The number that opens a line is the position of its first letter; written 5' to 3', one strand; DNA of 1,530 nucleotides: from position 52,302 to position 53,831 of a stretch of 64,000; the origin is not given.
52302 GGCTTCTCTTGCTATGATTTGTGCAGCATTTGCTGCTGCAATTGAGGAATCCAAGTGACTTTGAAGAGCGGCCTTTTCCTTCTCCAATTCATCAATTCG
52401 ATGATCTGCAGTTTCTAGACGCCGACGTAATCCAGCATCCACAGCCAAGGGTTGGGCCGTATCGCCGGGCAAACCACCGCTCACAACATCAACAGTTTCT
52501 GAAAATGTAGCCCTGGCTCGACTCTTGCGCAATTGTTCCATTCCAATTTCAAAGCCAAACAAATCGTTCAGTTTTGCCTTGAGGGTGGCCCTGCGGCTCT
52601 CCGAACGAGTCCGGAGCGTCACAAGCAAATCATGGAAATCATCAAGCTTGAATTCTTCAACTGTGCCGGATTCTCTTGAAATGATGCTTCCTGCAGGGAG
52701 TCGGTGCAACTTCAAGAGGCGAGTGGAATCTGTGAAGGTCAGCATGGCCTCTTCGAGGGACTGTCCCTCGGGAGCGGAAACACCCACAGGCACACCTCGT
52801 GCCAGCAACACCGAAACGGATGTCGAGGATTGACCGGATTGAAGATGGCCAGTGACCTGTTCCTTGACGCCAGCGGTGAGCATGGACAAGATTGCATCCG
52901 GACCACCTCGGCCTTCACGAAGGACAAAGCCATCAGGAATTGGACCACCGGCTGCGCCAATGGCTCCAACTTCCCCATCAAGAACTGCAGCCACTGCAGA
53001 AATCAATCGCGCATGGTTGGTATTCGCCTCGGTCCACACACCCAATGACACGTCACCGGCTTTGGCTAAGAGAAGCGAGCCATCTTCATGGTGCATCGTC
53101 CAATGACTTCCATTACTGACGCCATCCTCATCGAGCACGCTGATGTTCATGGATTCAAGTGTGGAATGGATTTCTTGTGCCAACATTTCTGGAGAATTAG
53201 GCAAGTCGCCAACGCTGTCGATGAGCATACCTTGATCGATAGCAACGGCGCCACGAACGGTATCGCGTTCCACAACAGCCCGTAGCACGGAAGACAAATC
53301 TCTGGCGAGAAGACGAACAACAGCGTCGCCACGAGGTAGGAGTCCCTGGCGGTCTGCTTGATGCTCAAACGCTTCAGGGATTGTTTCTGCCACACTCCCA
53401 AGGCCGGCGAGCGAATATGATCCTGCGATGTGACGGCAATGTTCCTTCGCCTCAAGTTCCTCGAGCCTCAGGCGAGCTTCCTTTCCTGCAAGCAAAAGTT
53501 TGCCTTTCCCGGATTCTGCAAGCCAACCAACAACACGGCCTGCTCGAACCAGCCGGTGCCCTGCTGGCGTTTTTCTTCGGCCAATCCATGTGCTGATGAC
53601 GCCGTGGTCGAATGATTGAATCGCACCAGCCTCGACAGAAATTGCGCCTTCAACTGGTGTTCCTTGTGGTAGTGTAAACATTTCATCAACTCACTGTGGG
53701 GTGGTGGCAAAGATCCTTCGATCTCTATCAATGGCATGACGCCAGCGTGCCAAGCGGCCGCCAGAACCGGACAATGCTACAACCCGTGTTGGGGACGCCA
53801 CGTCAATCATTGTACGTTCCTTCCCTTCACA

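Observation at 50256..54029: Roadblock/LC7 gene, a 1057-aa Roadblock-plus-coiled-coil giant and a small membrane protein, with no GTPase partner visible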

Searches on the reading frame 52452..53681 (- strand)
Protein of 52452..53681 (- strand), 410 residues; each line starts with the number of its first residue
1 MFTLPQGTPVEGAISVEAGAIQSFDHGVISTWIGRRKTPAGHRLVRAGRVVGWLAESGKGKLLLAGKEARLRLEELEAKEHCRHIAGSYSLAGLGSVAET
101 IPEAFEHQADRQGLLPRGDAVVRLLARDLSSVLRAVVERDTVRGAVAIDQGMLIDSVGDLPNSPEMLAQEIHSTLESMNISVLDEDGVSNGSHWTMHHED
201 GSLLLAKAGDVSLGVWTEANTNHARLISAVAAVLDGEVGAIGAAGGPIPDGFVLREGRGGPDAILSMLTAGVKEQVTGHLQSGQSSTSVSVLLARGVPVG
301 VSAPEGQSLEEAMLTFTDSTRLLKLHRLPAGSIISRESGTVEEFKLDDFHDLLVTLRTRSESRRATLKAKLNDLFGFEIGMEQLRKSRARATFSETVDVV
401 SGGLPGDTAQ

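Call 24: search_solved_structures(query=A2, max_evalue=10, show_alignments=2)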
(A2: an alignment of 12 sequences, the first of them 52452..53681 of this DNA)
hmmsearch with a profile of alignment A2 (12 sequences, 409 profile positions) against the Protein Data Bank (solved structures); distinct sequences matched with E-value up to 10: 6.
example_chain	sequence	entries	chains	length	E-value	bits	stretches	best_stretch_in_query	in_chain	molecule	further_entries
3g7e_A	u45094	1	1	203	0.59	12.2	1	255-315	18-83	DNA gyrase subunit B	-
1kzn_A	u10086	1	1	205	0.6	12.1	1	255-315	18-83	DNA GYRASE SUBUNIT B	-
6f86_A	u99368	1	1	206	0.6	12.1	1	255-315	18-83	DNA gyrase subunit B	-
7dor_A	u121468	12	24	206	0.6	12.1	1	255-315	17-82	DNA gyrase subunit B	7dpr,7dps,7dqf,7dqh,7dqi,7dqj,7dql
5z4h_A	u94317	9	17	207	0.61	12.1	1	255-315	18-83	DNA gyrase subunit B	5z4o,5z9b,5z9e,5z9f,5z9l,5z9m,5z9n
8fw5_I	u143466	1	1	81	1.1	11.3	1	129-172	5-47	Schizosaccharomyces pombe LAM4, Human LAMTOR5 ortholog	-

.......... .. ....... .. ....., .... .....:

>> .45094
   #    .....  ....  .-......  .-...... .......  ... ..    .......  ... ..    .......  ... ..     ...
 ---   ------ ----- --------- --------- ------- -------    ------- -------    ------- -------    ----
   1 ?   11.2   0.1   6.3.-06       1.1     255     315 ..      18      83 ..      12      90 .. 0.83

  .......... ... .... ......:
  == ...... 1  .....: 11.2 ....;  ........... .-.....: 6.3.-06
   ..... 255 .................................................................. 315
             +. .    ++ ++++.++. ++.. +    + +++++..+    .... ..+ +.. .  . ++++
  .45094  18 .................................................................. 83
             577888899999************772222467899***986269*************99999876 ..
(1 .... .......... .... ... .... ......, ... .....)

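Call 26: predict_structure(alignment_id=A2)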
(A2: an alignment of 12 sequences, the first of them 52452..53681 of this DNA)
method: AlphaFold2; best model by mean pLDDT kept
length: 410 residues; sequences in the alignment: 12
mean_pLDDT: 53.5   pTM: 0.42
mean pLDDT of the five models: 53.5, 46.7, 41.9, 35.7, 32.2
residues with pLDDT >= 90: 0; 70-90: 125; 50-70: 83; < 50: 202
segments of 3 or more residues with pLDDT < 50: 1-70, 75-77, 79-127, 178-193, 195-199, 219-252, 392-410
pLDDT, mean of each block of 10 residues (from residue 1): 29 37 33 27 27 31 36 46 28 22 21 27 43 60 68 73 72 54 30 48 53 58 43 36 32 60 79 76 75 82 85 85 67 64 86 79 82 83 69 45 41
secondary structure, 60 per line:
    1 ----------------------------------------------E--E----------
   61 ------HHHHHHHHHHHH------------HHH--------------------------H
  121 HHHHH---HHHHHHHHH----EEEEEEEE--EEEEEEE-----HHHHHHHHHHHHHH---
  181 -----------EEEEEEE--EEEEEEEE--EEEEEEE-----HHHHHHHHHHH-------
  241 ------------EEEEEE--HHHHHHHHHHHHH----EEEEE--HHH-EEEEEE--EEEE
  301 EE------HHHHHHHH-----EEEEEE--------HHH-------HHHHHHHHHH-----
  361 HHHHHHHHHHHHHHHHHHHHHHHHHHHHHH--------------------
elements in order: H67-78 H120-125 H129-137 E142-149 E152-158 H164-177 E192-198 E201-208 E211-217 H223-233 E253-258 H261-273 E278-282 E289-294 E297-302 H309-316 E322-327 H346-355 H361-390

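Call 30: fold_search(model_id=the predicted structure, library=pdb)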
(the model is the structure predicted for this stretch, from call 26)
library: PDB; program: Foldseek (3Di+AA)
matches with E <= 10: 1268; with E <= 0.001: 101
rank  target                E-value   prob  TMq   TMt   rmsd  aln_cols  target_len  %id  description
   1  7f8m_B                1.0e-05  1.00  0.22  0.66   5.4       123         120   20  Roadblock from Thorarchaeota SMTZ1-45 (released 2022-07-13)
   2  9jue_A                1.4e-05  1.00  0.23  0.69   3.7       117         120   14  Roadblock3 homodimer structure from Candidatus Prometheoarchaeum syntrophicum strain MK-D1 (released 2024-10-16)
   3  5y39_G                1.6e-05  1.00  0.23  0.70   3.3       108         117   14  Crystal structure of Ragulator complex (p18 76-145) (released 2017-12-06)
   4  6b9x_B                1.9e-05  1.00  0.23  0.66   7.0       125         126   14  Crystal structure of Ragulator (released 2017-11-08)
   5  7yh1_A                2.0e-05  1.00  0.23  0.73   2.9       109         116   20  Roadblock from Candidatus Prometheoarchaeum syntrophicum strain MK-D1 (released 2023-07-19)
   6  6ehr_B                2.0e-05  1.00  0.22  0.65   7.5       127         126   15  The crystal structure of the human LAMTOR-RagA CTD-RagC CTD complex (released 2017-10-04)
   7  5x6u_B                2.7e-05  1.00  0.22  0.69   3.8       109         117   16  Crystal structure of human heteropentameric complex (released 2017-12-06)
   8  6h5b_B                2.9e-05  1.00  0.22  0.61   3.6       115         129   19  Myxococcus xanthus MglA in complex with its GAP MglB and GTPgammaS (released 2019-11-27)
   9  9jue_E                3.2e-05  1.00  0.23  0.71   3.1       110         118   14  Roadblock3 homodimer structure from Candidatus Prometheoarchaeum syntrophicum strain MK-D1 (released 2024-10-16)
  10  1veu_B                3.6e-05  1.00  0.22  0.65   3.4       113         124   14  Crystal structure of the p14/MP1 complex at 2.15 A resolution (released 2004-08-03)
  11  5y3a_G                3.8e-05  1.00  0.21  0.70   4.0       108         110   17  Crystal structure of Ragulator complex (p18 49-161) (released 2017-12-27)
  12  6ehp_B                4.3e-05  1.00  0.23  0.72   3.0       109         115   13  The crystal structure of the human LAMTOR complex (released 2017-10-04)
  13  3msh                  4.3e-05  1.00  0.20  0.79   2.7        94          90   16  Crystal structure of Hepatitis B X-Interacting Protein at high resolution (released 2010-11-10)
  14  2zl1_B                4.3e-05  1.00  0.22  0.68   3.1       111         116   14  MP1-p14 Scaffolding complex (released 2008-06-24)
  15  5y39_B                5.1e-05  1.00  0.23  0.71   3.2       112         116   15  Crystal structure of Ragulator complex (p18 76-145) (released 2017-12-06)
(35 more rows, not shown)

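Call 31: search_protein_representatives(alignment_id=A2)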
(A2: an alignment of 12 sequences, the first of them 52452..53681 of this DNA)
Query: 12 sequences, 409 profile positions. Proteins with E-value up to 0.001 (for the whole library): 72; up to 1e-10: 59; up to 1e-30: 25. The best 72 are listed.
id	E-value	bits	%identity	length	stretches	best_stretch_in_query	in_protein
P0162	1.8e-164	563.9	-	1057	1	1-403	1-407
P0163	3.2e-156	536.7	-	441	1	1-380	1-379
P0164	2.9e-105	368.9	-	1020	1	1-383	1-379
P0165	1.7e-104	366.4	-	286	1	1-270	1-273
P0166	4.5e-88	312.3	-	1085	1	1-396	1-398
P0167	4.6e-85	302.4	-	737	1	1-396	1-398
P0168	4.7e-85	302.3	-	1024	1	1-392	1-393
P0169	5.7e-74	265.9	-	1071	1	1-393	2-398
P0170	7.1e-74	265.5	-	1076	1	1-393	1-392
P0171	1.2e-67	245.0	-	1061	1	1-393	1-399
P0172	1.3e-64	235.0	-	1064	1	1-398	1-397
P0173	4.6e-61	223.3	-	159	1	1-160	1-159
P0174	1.2e-57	212.1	-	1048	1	1-400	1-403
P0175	2.6e-54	201.1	-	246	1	63-223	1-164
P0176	9.9e-51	189.3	-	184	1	1-112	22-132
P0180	2.5e-38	148.5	-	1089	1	5-391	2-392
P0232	1.3e-04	37.4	-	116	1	125-220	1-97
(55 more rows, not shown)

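Call 33: list_cluster_members(proteins=[P0164, P0166, P0168, P0169, P0170, P0171, P0172, P0174, P0180, P0232])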
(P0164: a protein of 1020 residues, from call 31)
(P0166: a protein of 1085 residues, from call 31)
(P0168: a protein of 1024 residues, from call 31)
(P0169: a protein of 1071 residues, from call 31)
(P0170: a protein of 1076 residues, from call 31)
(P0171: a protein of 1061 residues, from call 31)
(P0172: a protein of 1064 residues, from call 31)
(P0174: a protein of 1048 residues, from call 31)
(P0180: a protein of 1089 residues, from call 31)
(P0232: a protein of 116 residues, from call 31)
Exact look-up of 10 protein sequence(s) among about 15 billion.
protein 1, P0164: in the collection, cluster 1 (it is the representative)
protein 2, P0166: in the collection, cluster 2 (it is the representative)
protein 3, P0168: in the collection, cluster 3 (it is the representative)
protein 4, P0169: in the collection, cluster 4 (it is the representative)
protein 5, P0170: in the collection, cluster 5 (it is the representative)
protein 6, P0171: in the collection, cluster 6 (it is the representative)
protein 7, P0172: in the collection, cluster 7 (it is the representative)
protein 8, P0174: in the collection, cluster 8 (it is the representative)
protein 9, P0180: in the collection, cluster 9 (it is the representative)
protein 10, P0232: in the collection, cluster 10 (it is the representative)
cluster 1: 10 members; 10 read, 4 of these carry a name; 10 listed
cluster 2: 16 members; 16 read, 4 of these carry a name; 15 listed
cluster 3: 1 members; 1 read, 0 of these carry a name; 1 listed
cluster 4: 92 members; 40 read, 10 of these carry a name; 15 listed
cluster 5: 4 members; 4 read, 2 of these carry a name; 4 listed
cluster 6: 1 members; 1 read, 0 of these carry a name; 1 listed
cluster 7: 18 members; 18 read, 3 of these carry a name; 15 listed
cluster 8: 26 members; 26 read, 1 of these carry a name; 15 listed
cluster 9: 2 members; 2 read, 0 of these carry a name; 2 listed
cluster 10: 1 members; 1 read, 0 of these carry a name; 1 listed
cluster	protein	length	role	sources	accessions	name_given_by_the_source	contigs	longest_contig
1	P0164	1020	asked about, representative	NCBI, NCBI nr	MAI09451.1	MAG: hypothetical protein CMA08_02565 [Euryarchaeota archaeon] | hypothetical protein [Euryarchaeota archaeon]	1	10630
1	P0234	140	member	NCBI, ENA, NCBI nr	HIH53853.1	MAG TPA: hypothetical protein HA286_06170 [Candidatus Poseidoniaceae archaeon] | hypothetical protein [Candidatus Poseidoniaceae archaeon]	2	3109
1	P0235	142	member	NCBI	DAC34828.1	MAG TPA: hypothetical protein D7H96_06115, partial [Candidatus Poseidoniales archaeon]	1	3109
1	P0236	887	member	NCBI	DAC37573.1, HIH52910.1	MAG TPA: hypothetical protein HA286_01395, partial [Candidatus Poseidoniaceae archaeon]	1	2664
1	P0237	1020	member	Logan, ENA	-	-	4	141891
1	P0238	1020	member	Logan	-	-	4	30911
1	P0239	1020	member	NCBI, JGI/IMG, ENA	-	-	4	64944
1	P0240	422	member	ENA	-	-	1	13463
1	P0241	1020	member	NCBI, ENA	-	-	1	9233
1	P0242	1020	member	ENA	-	-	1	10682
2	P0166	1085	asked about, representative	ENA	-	-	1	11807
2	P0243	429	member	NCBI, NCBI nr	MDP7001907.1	MAG: hypothetical protein QGH90_08400, partial [Candidatus Poseidoniaceae archaeon] | hypothetical protein [Candidatus Poseidoniaceae archaeon]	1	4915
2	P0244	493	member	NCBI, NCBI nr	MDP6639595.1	MAG: hypothetical protein QF817_00835, partial [Candidatus Poseidoniaceae archaeon] | hypothetical protein [Candidatus Poseidoniaceae archaeon]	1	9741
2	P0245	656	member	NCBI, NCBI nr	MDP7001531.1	MAG: hypothetical protein QGH90_06475, partial [Candidatus Poseidoniaceae archaeon] | hypothetical protein [Candidatus Poseidoniaceae archaeon]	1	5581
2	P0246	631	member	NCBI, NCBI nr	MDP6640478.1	MAG: hypothetical protein QF817_05350, partial [Candidatus Poseidoniaceae archaeon] | hypothetical protein [Candidatus Poseidoniaceae archaeon]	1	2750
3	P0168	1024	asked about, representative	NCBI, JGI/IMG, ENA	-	-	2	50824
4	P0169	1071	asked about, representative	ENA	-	-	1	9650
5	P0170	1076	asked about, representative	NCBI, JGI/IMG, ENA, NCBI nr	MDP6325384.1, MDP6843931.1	MAG: hypothetical protein QF722_00075 [Candidatus Thalassarchaeaceae archaeon] | hypothetical protein | hypothetical protein [Candidatus Thalassarchaeaceae archaeon]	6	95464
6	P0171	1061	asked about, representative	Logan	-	-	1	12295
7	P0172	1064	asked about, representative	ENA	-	-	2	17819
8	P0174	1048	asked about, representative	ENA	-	-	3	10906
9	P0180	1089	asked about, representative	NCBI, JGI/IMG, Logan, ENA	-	-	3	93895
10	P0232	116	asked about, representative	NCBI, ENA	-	-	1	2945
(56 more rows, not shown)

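Call 34: find_homologous_proteins(query=P0180, max_evalue=0.001)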
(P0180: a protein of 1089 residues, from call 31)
Query P0180 (1089 aa): 1 proteins with E <= 0.001 among 8000 candidates.
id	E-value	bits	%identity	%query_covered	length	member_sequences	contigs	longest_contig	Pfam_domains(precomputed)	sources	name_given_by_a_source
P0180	0.0e+0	2279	100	100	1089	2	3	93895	-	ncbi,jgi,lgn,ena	-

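Call 35: find_encoding_contigs(protein=P0180, flank=10000, max_places=3)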
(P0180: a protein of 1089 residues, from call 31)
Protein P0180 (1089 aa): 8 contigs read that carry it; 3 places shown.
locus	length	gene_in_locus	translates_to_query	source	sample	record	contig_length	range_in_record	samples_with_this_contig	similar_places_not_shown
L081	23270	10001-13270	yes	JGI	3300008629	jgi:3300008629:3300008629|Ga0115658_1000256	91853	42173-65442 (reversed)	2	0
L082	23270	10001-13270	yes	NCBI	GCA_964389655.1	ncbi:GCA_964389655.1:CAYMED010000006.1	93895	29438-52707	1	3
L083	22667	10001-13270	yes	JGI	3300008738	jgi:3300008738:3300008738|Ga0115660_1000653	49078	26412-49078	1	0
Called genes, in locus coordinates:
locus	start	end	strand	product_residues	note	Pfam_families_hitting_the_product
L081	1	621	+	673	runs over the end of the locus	PF07973:tRNA_SAD, PF00587:tRNA-synt_2b, PF03129:HGTP_anticodon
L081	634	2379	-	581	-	-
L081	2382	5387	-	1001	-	-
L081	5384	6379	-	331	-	PF00288:GHMP_kinases_N, PF08544:GHMP_kinases_C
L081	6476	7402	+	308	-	PF02729:OTCace_N, PF00185:OTCace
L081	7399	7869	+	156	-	PF01948:PyrI, PF02748:PyrI_C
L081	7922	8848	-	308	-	PF01171:ATP_bind_3 (faint)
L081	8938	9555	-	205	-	PF05148:Methyltransf_8 (weak), PF13489:Methyltransf_23 (weak), PF13847:Methyltransf_31, PF08241:Methyltransf_11, PF08242:Methyltransf_12, PF13649:Methyltransf_25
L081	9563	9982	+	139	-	-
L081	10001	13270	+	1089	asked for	-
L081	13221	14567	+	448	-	PF01839:FG-GAP (faint), PF13517:FG-GAP_3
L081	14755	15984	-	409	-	-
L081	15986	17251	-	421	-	PF01882:DUF58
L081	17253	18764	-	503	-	PF14258:DUF4350 (faint)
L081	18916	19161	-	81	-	PF05239:PRC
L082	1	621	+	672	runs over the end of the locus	PF07973:tRNA_SAD, PF00587:tRNA-synt_2b, PF03129:HGTP_anticodon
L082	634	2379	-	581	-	-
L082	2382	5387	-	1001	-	-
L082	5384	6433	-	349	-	PF00288:GHMP_kinases_N, PF08544:GHMP_kinases_C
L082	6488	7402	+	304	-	PF02729:OTCace_N, PF00185:OTCace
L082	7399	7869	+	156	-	PF01948:PyrI, PF02748:PyrI_C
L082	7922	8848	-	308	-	PF01171:ATP_bind_3 (faint)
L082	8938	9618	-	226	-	PF13489:Methyltransf_23 (faint), PF05148:Methyltransf_8 (weak), PF13649:Methyltransf_25, PF13847:Methyltransf_31, PF08241:Methyltransf_11, PF08242:Methyltransf_12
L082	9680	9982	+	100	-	-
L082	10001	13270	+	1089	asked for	-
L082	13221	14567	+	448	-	PF01839:FG-GAP (faint), PF13517:FG-GAP_3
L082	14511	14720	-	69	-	-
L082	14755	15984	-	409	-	-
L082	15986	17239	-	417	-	PF01882:DUF58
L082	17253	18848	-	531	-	PF14258:DUF4350 (faint)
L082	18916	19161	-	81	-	PF05239:PRC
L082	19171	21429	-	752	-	PF02359:CDC48_N, PF02933:CDC48_2, PF05496:RuvB_N (weak), PF13191:AAA_16 (weak), PF00004:AAA, PF17862:AAA_lid_3, PF00004:AAA, PF17862:AAA_lid_3, +20 more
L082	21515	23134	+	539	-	PF00171:Aldedh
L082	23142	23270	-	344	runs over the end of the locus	PF01916:DS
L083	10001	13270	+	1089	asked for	-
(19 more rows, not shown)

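Call 37: find_encoding_contigs(protein=P0169, flank=10000, max_places=2)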
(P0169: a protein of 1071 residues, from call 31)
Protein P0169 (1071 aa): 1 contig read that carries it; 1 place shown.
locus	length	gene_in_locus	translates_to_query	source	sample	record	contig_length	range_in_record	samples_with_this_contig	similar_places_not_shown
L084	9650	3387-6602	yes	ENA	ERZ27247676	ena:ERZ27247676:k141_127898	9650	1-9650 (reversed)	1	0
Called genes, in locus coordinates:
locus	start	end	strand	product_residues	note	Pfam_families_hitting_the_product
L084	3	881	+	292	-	?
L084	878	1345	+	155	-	PF01948:PyrI, PF02748:PyrI_C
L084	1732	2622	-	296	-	PF01171:ATP_bind_3, PF16503:zn-ribbon_14 (weak)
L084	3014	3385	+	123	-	-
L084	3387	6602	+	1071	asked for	-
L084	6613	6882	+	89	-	-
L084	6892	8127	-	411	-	-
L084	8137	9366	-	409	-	PF01882:DUF58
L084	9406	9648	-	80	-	?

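Call 38: find_encoding_contigs(protein=P0174, flank=10000, max_places=1)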
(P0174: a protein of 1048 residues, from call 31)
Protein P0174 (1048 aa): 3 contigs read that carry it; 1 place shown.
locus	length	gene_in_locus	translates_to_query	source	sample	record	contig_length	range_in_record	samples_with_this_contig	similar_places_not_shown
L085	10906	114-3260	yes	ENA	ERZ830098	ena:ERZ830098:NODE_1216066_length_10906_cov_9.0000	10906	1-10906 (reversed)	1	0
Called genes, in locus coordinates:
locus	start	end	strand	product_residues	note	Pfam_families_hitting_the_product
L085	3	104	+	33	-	?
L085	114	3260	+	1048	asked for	-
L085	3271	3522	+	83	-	-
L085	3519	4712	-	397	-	-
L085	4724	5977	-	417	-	PF01882:DUF58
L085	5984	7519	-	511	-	PF14258:DUF4350 (faint)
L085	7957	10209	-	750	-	PF02359:CDC48_N, PF02933:CDC48_2, PF00004:AAA, PF05496:RuvB_N (weak), PF13191:AAA_16 (weak), PF17862:AAA_lid_3, PF00004:AAA, PF17862:AAA_lid_3, +10 more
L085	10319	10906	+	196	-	?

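Call 39: find_encoding_contigs(protein=P0171, flank=10000, max_places=1)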
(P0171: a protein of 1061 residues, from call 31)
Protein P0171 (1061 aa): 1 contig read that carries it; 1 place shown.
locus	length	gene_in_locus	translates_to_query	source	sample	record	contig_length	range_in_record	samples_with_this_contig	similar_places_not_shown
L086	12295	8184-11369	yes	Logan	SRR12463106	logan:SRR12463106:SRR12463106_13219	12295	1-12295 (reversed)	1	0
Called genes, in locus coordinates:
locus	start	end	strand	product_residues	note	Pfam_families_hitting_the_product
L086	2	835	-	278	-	?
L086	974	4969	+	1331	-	PF13517:FG-GAP_3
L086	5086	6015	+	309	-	PF02729:OTCace_N, PF00185:OTCace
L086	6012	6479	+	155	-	PF01948:PyrI, PF02748:PyrI_C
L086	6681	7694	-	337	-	PF01171:ATP_bind_3 (faint), PF16503:zn-ribbon_14 (weak)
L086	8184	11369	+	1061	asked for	-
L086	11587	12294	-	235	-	?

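Call 40: find_encoding_contigs(protein=P0172, flank=10000, max_places=1)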
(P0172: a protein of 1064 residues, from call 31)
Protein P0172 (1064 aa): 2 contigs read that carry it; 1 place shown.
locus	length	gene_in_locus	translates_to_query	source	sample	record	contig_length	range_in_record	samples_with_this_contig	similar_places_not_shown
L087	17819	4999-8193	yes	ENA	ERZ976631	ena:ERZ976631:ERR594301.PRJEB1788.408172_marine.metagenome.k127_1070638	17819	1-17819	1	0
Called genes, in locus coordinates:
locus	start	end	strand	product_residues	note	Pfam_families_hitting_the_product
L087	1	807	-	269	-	?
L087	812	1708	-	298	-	PF00288:GHMP_kinases_N, PF08544:GHMP_kinases_C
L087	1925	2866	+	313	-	PF02729:OTCace_N, PF00185:OTCace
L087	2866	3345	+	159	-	PF01948:PyrI, PF02748:PyrI_C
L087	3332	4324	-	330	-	PF22082:TtuA_LIM_N (weak), PF01171:ATP_bind_3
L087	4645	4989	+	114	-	PF03259:Robl_LC7 (weak)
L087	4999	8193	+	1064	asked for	-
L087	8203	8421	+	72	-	-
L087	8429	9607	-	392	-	-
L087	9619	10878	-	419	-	PF01882:DUF58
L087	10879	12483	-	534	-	PF14258:DUF4350 (faint)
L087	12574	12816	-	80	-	PF05239:PRC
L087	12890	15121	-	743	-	PF02359:CDC48_N, PF02933:CDC48_2 (weak), PF00004:AAA, PF05496:RuvB_N (weak), PF07724:AAA_2 (weak), PF17862:AAA_lid_3, PF00004:AAA, PF17862:AAA_lid_3, +17 more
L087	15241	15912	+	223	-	PF13489:Methyltransf_23, PF13847:Methyltransf_31 (weak), PF08241:Methyltransf_11, PF08242:Methyltransf_12, PF13649:Methyltransf_25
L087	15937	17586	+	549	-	PF00171:Aldedh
